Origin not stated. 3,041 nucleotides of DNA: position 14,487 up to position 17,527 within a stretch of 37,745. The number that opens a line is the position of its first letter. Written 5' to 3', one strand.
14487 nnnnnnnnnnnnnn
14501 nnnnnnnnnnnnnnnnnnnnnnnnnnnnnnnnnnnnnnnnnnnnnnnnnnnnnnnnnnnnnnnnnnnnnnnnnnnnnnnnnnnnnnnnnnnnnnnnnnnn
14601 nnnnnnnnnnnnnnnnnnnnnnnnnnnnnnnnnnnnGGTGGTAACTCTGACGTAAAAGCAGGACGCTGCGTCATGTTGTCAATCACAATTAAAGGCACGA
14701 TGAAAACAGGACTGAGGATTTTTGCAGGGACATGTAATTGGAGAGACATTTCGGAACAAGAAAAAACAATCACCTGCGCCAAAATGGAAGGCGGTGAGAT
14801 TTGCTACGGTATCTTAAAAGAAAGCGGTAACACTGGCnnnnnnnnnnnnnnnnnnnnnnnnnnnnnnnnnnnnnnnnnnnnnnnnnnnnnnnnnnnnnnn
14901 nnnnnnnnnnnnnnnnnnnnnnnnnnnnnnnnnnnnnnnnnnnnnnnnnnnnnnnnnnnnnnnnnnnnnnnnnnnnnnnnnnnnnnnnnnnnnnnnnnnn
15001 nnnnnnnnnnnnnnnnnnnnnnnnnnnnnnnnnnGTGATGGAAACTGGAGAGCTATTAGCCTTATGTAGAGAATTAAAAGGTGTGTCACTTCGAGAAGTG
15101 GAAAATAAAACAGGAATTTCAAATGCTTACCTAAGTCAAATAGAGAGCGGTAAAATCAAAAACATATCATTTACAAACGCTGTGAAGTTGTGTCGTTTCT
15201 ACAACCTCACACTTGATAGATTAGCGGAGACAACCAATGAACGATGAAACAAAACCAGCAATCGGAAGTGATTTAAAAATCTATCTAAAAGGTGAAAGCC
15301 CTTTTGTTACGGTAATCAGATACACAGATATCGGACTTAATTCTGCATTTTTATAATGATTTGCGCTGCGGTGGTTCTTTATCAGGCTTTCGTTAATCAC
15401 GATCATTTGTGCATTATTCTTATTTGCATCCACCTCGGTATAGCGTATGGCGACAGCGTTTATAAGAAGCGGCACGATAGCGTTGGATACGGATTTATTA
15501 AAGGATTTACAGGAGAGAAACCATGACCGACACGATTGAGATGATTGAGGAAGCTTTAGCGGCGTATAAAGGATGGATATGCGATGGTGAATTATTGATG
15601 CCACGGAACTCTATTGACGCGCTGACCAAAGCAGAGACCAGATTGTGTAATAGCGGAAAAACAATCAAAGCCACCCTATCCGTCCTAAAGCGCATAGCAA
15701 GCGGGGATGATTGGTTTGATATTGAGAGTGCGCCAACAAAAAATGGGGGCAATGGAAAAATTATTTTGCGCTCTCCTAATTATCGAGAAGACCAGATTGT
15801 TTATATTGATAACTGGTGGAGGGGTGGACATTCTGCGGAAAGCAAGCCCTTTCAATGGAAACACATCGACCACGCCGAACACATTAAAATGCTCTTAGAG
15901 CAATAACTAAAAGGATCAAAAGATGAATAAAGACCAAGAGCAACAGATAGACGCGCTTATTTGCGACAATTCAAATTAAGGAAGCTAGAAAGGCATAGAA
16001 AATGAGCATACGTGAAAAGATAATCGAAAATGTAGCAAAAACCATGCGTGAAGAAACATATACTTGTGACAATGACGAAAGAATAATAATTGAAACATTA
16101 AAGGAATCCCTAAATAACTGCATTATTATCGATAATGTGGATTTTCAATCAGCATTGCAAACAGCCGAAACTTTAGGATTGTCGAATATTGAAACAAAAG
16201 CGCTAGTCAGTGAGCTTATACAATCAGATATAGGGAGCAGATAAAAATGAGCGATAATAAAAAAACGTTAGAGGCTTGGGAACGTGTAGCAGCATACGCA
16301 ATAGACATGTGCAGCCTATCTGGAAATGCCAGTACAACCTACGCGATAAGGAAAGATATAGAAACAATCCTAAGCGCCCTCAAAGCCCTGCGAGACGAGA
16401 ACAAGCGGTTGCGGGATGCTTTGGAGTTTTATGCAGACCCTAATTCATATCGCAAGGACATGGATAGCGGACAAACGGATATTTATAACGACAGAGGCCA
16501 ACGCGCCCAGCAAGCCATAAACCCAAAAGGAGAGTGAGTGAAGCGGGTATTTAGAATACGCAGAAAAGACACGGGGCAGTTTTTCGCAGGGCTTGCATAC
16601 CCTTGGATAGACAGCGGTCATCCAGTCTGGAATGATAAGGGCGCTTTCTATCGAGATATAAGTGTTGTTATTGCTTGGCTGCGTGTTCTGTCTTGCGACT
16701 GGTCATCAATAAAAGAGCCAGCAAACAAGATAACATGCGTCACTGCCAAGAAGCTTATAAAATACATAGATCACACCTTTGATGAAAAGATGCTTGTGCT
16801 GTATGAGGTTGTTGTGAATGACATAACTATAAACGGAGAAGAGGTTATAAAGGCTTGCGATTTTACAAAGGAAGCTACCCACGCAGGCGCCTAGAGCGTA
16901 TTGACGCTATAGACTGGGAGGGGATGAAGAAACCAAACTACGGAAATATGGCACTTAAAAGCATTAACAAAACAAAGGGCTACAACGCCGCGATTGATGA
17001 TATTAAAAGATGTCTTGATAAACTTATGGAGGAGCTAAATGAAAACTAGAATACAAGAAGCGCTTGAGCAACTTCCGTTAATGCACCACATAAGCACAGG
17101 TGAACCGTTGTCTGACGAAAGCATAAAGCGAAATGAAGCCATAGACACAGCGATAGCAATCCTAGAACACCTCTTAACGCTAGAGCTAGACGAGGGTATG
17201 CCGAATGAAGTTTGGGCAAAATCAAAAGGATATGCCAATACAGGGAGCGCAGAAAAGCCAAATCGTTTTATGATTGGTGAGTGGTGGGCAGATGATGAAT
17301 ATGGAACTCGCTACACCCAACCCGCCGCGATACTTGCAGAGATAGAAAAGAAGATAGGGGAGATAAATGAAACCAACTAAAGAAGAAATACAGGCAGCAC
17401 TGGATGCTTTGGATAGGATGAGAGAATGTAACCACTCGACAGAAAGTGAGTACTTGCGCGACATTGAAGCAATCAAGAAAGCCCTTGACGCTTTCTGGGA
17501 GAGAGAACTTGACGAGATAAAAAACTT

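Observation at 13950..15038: Protein built from 27 consecutive G-x-x-Q-x-I hexads encoded by near-perfect 18-bp tandem repeats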

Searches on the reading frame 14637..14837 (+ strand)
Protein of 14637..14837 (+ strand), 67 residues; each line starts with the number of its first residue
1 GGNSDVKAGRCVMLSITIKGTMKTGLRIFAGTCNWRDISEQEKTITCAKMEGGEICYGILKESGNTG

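Call 34: search_solved_structures(query=A2, max_evalue=10, show_alignments=2)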
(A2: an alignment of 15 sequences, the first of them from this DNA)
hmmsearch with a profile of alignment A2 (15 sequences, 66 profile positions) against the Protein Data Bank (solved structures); distinct sequences matched with E-value up to 10: 0.
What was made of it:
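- Tried and rejected: A PDB sequence search with the cap-module profile gave 0 hits at E<=10 (call 34).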

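Call 42: search_protein_representatives(alignment_id=A2)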
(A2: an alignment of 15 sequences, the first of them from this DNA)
Query: 15 sequences, 66 profile positions. Proteins with E-value up to 0.001 (for the whole library): 409; up to 1e-10: 160; up to 1e-30: 0. The best 150 are listed.
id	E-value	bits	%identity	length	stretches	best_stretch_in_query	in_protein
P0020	1.6e-27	111.3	-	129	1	1-66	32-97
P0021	1.5e-26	108.2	-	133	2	6-66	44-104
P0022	4.0e-26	106.8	-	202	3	6-65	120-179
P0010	1.4e-25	105.1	-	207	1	1-66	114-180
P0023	5.9e-25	103.1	-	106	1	6-66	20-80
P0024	1.2e-24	102.1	-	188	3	8-64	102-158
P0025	8.5e-24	99.4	-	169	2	6-66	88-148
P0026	2.3e-23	98.0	-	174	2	5-66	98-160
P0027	3.6e-23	97.4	-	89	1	1-64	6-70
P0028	2.3e-22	94.8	-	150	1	5-65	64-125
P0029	3.4e-22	94.2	-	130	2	6-64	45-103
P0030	5.4e-22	93.6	-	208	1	1-65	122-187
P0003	7.0e-22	93.3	-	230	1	1-64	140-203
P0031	1.2e-21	92.6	-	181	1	4-62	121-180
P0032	1.6e-21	92.1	-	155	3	6-65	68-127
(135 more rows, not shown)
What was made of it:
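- On Uncharacterised phage hexad-solenoid family (PHROG 5353-like; defined here by the C-cap module): The profile retrieves 409 clusters (call 42).
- All listed hits are 44-315 aa (call 42).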

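Call 46: find_related_loci(query=A2, collection=genome_contigs, flank=5000)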
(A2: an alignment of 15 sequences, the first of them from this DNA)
Query A2 (67 aa) in genome_contigs; peptide patterns used: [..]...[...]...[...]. (x = any residue, [..] = any of these).
40 stretches matched a pattern; 5 encode a relative of the query (tblastn E <= 1e-3); 5 distinct loci.
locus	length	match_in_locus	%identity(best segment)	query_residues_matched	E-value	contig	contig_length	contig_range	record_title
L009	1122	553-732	55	1-64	1e-18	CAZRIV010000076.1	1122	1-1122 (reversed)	MAG TPA_asm: uncultured Bacteriovoracaceae bacterium isolate binchicken_co204_164 genome assembly, contig: NODE_226210_l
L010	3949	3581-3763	55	1-65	2e-18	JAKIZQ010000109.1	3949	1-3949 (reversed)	MAG: Bdellovibrionales bacterium isolate UR.bin187 NODE_109_length_3949_cov_1.735021, whole genome shotgun sequence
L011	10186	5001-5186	56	6-64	2e-17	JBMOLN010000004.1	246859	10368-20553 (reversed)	MAG: Patescibacteria group bacterium isolate Betzabe_MAG025 MAG025_4, whole genome shotgun sequence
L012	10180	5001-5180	48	1-64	1e-15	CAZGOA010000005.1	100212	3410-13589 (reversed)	MAG TPA_asm: uncultured Gammaproteobacteria bacterium isolate binchicken_co277_142 genome assembly, contig: NODE_467_len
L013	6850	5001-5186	55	6-64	2e-14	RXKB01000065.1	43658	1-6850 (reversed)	MAG: Candidatus Dependentiae bacterium isolate AWTP1-30 sample_9_scaffold_71, whole genome shotgun sequence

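Call 47: find_related_loci(query=A2, collection=viral_contigs, flank=5000)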
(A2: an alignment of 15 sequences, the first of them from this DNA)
Query A2 (67 aa) in viral_contigs; peptide patterns used: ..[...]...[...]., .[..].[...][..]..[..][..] (x = any residue, [..] = any of these).
78 stretches matched a pattern; 37 encode a relative of the query (tblastn E <= 1e-3); 37 distinct loci.
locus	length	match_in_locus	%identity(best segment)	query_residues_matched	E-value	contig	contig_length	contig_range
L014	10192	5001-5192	80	1-64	1e-30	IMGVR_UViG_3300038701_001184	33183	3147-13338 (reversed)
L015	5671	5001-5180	59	1-64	4e-20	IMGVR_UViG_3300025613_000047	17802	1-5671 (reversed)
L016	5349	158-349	59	1-64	7e-20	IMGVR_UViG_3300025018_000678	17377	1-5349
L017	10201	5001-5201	57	6-64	8e-20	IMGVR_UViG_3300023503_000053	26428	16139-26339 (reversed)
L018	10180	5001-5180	61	1-64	1e-19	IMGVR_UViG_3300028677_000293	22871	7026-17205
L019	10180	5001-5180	59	1-64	3e-18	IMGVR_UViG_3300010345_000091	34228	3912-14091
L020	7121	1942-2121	58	1-64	3e-18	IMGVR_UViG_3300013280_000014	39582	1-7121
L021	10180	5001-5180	56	1-64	3e-18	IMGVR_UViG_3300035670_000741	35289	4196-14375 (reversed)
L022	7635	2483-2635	61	14-64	3e-17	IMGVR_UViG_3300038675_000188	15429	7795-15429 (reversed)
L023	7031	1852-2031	55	1-64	3e-17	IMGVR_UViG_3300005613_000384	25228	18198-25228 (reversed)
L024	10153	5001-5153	63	14-64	2e-16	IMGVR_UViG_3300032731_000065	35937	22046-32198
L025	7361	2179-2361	49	2-65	3e-15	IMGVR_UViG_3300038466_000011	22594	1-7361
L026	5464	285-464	52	1-64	8e-15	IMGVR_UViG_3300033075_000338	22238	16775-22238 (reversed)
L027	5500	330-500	51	8-64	3e-14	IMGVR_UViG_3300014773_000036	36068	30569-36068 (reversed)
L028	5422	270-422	61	14-64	5e-14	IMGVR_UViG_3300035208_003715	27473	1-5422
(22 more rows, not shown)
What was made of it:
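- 37 loci come from IMG/VR viral contigs (call 47).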

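Call 76: search_protein_families(library=pfam, proteins=[L011:602-1495:+, L011:1500-2144:+, L011:2117-2830:+, L011:3158-3949:+, L011:3949-4506:+, L011:7333-7908:+, L012:1001-1765:+, L012:3128-4402:+, L012:8117-9361:+, L011:9376-10176:-], max_evalue=0.001)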
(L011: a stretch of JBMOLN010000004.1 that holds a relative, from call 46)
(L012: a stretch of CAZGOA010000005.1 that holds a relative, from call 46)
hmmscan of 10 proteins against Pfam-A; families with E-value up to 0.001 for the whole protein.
L011:602-1495:+ (298 aa): 1 family
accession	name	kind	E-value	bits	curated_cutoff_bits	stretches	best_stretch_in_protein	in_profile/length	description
PF04404.17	ERF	-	4e-23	82.5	25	1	109-245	3-141/153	ERF superfamily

L011:1500-2144:+ (215 aa): 0 families

L011:2117-2830:+ (238 aa): 0 families

L011:3158-3949:+ (264 aa): 0 families

L011:3949-4506:+ (186 aa): 0 families

L011:7333-7908:+ (192 aa): 1 family
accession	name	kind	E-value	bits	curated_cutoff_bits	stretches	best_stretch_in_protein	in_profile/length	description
PF16677.11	GP3_package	-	8.2e-09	36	29.4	1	43-159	2-105/105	DNA-packaging protein gp3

L012:1001-1765:+ (255 aa): 5 families
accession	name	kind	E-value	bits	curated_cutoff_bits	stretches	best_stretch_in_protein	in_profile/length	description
PF04492.19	Phage_rep_O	-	1e-28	100.1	28.7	1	5-96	4-95/95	Bacteriophage replication protein O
PF21984.2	DnaD_N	-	0.00045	20.8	27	1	16-111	4-98/101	DnaD N-terminal domain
PF22381.2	Staph_reg_Sar_Rot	-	0.00063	20.2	27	0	24-83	10-61/85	Transcriptional regulator SarA/Rot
PF12802.13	MarR_2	-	0.00074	20.1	27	0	51-85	21-55/61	MarR family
PF13730.12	HTH_36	-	0.00075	19.7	25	0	25-79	2-54/55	Helix-turn-helix domain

L012:3128-4402:+ (425 aa): 1 family
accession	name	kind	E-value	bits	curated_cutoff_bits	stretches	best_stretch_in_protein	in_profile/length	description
PF20530.3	DUF6745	-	2.1e-29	102.7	27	1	269-425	45-206/206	Domain of unknown function (DUF6745)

L012:8117-9361:+ (415 aa): 3 families
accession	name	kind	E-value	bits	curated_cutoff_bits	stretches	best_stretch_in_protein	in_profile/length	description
PF03237.21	Terminase_6N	-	1.8e-16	60.9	22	1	24-215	4-209/215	Terminase large subunit, T4likevirus-type, N-terminal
PF03354.21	TerL_ATPase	-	8.6e-06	26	23.7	1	19-151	23-163/178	Terminase large subunit, ATPase domain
PF04466.19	Terminase_3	-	2.1e-05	24.6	23.2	1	17-190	2-184/201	Phage terminase large subunit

L011:9376-10176:- (266 aa): 0 families
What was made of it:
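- The 'cellular' MAG loci L011 and L012 are prophages carrying ERF, gp3, replication protein O and terminase (call 76).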

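Call 87: find_related_loci(query=window:14637-14837:+, collection=metagenome_contigs, flank=3000)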
Query window:14637-14837:+ (67 aa) in metagenome_contigs; peptide patterns used: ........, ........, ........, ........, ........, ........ (x = any residue, [..] = any of these).
290 stretches matched a pattern; 1 encode a relative of the query (tblastn E <= 1e-3); 1 distinct loci.
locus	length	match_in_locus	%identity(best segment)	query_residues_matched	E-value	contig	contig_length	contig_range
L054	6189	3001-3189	71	1-63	2e-28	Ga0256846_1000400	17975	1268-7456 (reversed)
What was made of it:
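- On Uncharacterised phage hexad-solenoid family (PHROG 5353-like; defined here by the C-cap module): The module is 71-80% identical in L014 and L054 (calls 47, 87).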

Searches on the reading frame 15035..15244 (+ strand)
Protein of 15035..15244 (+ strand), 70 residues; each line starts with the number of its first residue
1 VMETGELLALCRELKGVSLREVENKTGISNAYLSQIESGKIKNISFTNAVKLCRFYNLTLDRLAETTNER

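Call 4: search_protein_families(library=pfam, proteins=[window:15035-15244:+], max_evalue=1)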
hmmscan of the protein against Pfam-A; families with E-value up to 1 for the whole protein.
window:15035-15244:+ (70 aa): 5 families
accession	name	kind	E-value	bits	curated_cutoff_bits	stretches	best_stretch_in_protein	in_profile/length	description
PF01381.28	HTH_3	-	1.4e-13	51.1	23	1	9-63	2-55/55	Helix-turn-helix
PF12844.13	HTH_19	-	6.7e-11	42.4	30.2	1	5-68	1-63/64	Helix-turn-helix domain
PF13560.12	HTH_31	-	1.2e-09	38.8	27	1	5-65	3-63/64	Helix-turn-helix domain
PF13413.12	HTH_25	-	2.4e-07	30.9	24.6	1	8-44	2-38/62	Helix-turn-helix domain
PF13443.12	HTH_26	-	4.2e-07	30.5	22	1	14-65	8-59/63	Cro/C1-type HTH DNA-binding domain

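Call 5: search_protein_families(library=phrogs, proteins=[window:15035-15244:+], max_evalue=1)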
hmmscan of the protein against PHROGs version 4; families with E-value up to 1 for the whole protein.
window:15035-15244:+ (70 aa): 27 families (the best 25 are shown)
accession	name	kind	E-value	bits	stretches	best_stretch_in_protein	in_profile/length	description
phrog_8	-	transcription regulation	3.4e-13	50.8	1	1-63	74-135/346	transcriptional regulator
phrog_3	-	transcription regulation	4.2e-09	37.7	1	1-62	86-144/430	transcriptional repressor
phrog_6223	-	transcription regulation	6.9e-07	30.2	1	10-57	13-58/73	transcriptional repressor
phrog_7241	-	transcription regulation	1.2e-06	29.6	1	6-64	64-121/122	transcriptional regulator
phrog_8038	-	unknown function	3.6e-06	27.8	1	20-57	20-58/66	-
phrog_32768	-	unknown function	8.5e-06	25.7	1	4-52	10-58/446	-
phrog_2439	-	transcription regulation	1.2e-05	25.4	1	4-63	8-66/367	transcriptional regulator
phrog_5823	-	transcription regulation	1.4e-05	25.4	1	2-65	5-68/404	transcriptional regulator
phrog_2967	-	transcription regulation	3.5e-05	24.4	1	2-67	9-73/225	transcriptional regulator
phrog_9908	-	DNA, RNA and nucleotide metabolism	4e-05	23.9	1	11-59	21-68/282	DNA binding protein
phrog_6831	-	transcription regulation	5.2e-05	24.2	1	15-58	17-60/68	transcriptional regulator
phrog_1373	-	transcription regulation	5.7e-05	24.2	1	4-63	64-122/166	transcriptional regulator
phrog_1728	-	transcription regulation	0.011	15.7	1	13-58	13-57/380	transcriptional regulator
phrog_34939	-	unknown function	0.016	15.8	1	15-68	21-74/280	-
phrog_7126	-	DNA, RNA and nucleotide metabolism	0.017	16.1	1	12-50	26-64/120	HTH DNA binding protein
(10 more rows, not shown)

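Call 83: search_protein_families(library=padloc, proteins=[window:15035-15244:+], max_evalue=0.01)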
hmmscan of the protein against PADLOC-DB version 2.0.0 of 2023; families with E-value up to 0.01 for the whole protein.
window:15035-15244:+ (70 aa): 7 families
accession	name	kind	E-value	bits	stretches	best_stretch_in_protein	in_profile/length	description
PDLC02926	HTH_VI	-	1.2e-08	33.1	1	5-56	3-53/92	-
PDLC04142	capH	-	4e-07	29.1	1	2-68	5-70/103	capH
PDLC03954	RmrA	-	1.4e-05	22.2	1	5-60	12-66/380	-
PDLC03953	RmrA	-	0.00094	16.5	1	3-41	5-43/373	-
PDLC03943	RmrA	-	0.0016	15.6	1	5-44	4-43/370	-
PDLC03947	RmrA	-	0.0017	15.2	1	6-65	14-72/383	-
PDLC03665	Control_protein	-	0.0023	16.1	1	12-65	18-70/77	control protein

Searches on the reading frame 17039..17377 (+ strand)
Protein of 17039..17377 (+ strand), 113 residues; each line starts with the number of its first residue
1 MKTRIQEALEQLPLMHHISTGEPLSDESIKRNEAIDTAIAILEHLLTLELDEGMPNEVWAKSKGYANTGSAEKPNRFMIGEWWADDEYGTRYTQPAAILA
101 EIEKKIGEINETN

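Call 40: search_protein_families(library=phrogs, proteins=[window:17039-17377:+], max_evalue=0.001)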
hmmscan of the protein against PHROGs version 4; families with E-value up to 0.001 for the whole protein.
window:17039-17377:+ (113 aa): 0 families

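Call 59: find_related_loci(query=window:17039-17377:+, collection=viral_contigs, flank=6000)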
Query window:17039-17377:+ (113 aa) in viral_contigs; peptide patterns used: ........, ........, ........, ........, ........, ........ (x = any residue, [..] = any of these).
49 stretches matched a pattern, but none encodes a relative of the query by tblastn (E <= 1e-3).

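Call 83: search_protein_families(library=padloc, proteins=[window:17039-17377:+], max_evalue=0.01)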
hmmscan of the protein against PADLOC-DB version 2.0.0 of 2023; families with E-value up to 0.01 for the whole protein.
window:17039-17377:+ (113 aa): 0 families

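Call 84: search_protein_families(library=pfam, proteins=[window:17039-17377:+], max_evalue=0.01)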
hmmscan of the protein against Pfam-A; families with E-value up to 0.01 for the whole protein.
window:17039-17377:+ (113 aa): 1 family
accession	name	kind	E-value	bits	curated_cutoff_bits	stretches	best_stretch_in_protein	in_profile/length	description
PF23469.1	KH_12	-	0.0072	16.9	27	0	11-48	52-88/92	KH-domain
